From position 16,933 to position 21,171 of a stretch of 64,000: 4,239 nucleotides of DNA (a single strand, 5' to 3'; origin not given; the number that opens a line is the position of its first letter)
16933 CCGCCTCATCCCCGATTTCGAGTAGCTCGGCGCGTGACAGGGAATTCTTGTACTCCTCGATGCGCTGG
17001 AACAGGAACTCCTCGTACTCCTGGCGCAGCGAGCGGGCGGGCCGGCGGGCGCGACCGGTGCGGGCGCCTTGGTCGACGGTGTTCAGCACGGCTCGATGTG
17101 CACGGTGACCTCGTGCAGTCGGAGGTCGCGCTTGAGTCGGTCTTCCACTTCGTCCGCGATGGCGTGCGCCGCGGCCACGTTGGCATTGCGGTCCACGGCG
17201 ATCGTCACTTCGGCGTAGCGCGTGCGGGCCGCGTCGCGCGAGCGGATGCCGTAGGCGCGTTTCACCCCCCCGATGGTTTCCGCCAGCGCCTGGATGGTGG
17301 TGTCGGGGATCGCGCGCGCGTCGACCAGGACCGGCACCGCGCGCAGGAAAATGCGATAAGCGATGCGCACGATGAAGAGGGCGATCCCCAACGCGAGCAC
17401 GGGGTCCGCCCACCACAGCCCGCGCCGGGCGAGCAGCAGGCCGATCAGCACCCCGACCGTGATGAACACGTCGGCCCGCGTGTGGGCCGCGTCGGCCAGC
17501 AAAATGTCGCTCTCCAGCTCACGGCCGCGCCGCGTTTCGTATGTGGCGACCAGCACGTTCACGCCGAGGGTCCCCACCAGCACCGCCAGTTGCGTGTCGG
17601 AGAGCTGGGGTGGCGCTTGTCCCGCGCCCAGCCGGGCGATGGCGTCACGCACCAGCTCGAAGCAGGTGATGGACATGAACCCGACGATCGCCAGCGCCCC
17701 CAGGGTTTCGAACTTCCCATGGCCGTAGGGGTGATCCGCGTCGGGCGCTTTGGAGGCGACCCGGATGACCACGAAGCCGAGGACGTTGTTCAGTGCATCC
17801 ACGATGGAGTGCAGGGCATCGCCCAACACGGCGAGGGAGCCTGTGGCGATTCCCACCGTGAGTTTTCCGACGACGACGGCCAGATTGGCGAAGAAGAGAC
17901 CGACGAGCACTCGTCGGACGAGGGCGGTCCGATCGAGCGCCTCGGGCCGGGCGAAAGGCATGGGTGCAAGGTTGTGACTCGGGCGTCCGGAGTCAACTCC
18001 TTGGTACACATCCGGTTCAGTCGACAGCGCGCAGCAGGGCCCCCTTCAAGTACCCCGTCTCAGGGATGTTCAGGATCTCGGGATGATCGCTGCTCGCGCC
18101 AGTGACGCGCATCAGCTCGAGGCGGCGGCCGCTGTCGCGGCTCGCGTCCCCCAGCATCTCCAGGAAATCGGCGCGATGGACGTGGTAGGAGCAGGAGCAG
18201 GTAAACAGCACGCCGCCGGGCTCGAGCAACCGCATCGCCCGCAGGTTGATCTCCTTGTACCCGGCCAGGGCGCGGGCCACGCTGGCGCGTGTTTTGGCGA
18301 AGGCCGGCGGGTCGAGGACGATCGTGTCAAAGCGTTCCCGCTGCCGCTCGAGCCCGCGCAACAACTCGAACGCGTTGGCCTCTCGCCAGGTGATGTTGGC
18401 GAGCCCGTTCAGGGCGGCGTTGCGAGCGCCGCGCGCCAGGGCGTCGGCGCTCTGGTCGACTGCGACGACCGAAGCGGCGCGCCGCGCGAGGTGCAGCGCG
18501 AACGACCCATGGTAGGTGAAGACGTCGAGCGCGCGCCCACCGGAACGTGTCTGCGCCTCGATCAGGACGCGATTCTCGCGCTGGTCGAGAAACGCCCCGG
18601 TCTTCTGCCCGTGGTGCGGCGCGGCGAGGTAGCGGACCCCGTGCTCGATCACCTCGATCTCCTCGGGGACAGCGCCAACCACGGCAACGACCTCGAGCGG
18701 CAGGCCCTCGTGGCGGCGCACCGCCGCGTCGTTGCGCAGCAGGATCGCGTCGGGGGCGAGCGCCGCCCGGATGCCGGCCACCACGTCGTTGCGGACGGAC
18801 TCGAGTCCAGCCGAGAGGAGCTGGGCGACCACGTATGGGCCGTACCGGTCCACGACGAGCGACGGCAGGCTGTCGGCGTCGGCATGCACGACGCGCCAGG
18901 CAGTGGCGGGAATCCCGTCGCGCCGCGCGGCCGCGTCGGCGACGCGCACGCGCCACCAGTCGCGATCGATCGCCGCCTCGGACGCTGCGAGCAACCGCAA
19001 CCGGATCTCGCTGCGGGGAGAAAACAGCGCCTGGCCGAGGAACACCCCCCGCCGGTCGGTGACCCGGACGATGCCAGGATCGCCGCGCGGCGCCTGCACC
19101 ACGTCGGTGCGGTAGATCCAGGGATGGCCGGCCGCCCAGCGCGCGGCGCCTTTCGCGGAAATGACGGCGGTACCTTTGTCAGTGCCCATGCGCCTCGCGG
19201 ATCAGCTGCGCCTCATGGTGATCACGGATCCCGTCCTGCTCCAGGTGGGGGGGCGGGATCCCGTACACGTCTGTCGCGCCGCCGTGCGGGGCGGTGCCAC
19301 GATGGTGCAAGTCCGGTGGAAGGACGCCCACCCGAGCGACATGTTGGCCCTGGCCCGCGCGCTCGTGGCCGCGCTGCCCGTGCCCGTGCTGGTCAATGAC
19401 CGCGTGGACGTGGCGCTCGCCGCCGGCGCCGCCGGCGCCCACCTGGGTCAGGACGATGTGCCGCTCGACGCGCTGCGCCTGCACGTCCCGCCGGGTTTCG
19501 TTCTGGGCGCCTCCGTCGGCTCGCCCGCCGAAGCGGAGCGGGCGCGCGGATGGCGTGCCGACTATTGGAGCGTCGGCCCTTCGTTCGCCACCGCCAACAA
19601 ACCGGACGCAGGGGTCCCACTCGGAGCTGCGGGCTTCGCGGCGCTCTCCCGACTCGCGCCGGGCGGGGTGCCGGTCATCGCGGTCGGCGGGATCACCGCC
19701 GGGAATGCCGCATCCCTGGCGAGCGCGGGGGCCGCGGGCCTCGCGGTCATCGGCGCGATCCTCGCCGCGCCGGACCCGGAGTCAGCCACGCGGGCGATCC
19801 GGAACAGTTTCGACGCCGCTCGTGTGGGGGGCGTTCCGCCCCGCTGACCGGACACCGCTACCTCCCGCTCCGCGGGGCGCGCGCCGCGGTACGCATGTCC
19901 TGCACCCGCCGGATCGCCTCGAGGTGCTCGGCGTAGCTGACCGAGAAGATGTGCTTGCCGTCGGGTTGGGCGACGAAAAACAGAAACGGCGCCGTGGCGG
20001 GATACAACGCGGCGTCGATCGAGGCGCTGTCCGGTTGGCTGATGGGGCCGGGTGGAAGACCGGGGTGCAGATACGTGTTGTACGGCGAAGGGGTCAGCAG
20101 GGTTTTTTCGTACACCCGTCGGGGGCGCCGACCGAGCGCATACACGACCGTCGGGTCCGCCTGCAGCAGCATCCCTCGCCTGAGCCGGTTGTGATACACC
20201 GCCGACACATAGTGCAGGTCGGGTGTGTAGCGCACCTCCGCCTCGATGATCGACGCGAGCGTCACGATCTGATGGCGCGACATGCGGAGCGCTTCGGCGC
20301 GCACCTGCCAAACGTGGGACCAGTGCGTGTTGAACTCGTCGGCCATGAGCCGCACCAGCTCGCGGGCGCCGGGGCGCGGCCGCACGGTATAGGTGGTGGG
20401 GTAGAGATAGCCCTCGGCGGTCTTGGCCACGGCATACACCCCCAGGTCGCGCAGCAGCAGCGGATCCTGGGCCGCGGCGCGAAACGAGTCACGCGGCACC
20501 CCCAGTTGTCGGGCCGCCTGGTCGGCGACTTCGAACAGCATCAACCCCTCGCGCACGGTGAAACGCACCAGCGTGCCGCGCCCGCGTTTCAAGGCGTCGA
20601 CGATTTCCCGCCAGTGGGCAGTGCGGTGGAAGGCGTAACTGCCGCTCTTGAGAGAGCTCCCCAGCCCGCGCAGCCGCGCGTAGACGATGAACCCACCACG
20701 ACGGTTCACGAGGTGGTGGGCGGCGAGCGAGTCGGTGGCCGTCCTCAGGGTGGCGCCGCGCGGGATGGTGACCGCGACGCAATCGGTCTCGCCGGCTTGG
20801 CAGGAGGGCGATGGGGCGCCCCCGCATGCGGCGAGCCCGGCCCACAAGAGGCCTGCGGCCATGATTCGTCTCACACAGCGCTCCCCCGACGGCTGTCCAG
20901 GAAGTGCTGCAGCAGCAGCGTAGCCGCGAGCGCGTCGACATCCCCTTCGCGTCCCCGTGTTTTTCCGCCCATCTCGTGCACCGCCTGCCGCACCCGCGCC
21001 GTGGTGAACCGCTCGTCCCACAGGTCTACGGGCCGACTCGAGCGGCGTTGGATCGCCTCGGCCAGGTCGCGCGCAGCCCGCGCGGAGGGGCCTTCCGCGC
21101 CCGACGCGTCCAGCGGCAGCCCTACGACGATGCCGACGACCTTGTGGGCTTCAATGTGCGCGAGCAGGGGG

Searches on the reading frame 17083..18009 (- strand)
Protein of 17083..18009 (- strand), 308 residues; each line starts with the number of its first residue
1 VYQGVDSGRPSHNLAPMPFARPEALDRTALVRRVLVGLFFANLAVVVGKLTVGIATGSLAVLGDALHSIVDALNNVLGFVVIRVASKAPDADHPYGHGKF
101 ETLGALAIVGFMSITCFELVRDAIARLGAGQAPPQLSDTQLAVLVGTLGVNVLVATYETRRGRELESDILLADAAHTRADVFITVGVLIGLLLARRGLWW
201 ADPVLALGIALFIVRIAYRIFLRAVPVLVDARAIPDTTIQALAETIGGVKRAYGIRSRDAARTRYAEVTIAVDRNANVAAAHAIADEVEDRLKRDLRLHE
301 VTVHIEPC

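Call 56: search_protein_families(library=pfam, proteins=[window:17083-18009:-], max_evalue=0.001)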
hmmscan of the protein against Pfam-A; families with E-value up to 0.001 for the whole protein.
window:17083-18009:- (308 aa): 2 families
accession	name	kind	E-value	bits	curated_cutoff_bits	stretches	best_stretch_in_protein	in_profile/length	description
PF01545.26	Cation_efflux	-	5.8e-44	150.7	26.6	1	39-229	5-198/198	Cation efflux family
PF16916.11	ZT_dimer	-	3.6e-16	59.4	26.7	1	238-308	8-78/78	Dimerisation domain of Zinc Transporter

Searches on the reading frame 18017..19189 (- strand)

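Call 56: search_protein_families(library=pfam, proteins=[window:18017-19189:-], max_evalue=0.001)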
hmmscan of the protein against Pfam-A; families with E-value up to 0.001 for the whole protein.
window:18017-19189:- (390 aa): 8 families
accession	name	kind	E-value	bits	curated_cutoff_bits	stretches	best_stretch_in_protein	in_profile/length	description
PF10672.15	Methyltrans_SAM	-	6.4e-17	62.2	27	1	170-343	78-248/286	S-adenosylmethionine-dependent methyltransferase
PF17785.7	PUA_3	-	1.4e-14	54.1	22.6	1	10-67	3-62/64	PUA-like domain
PF13847.12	Methyltransf_31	-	1.1e-11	45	27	1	215-350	2-126/145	Methyltransferase domain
PF13649.12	Methyltransf_25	-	1.1e-08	36.1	27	1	221-292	2-70/97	Methyltransferase domain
PF03602.21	Cons_hypoth95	-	5.4e-07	29.9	24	1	216-315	41-143/182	Conserved hypothetical protein 95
PF05175.20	MTS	-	1.5e-06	28.4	23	1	208-330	22-138/170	Methyltransferase small domain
PF08241.18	Methyltransf_11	-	0.00012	23.1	21.2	0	227-293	7-67/95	Methyltransferase domain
PF09445.16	Methyltransf_15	-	0.00017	21.6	22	1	219-295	3-80/165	RNA cap guanine-N2 methyltransferase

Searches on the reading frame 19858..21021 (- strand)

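Call 56: search_protein_families(library=pfam, proteins=[window:19858-21021:-], max_evalue=0.001)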
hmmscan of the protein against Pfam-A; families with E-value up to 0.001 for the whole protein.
window:19858-21021:- (387 aa): 1 family
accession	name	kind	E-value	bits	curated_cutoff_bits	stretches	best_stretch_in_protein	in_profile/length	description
PF02618.21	YceG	-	7.6e-76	255.6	32.4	1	84-371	1-274/275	YceG-like family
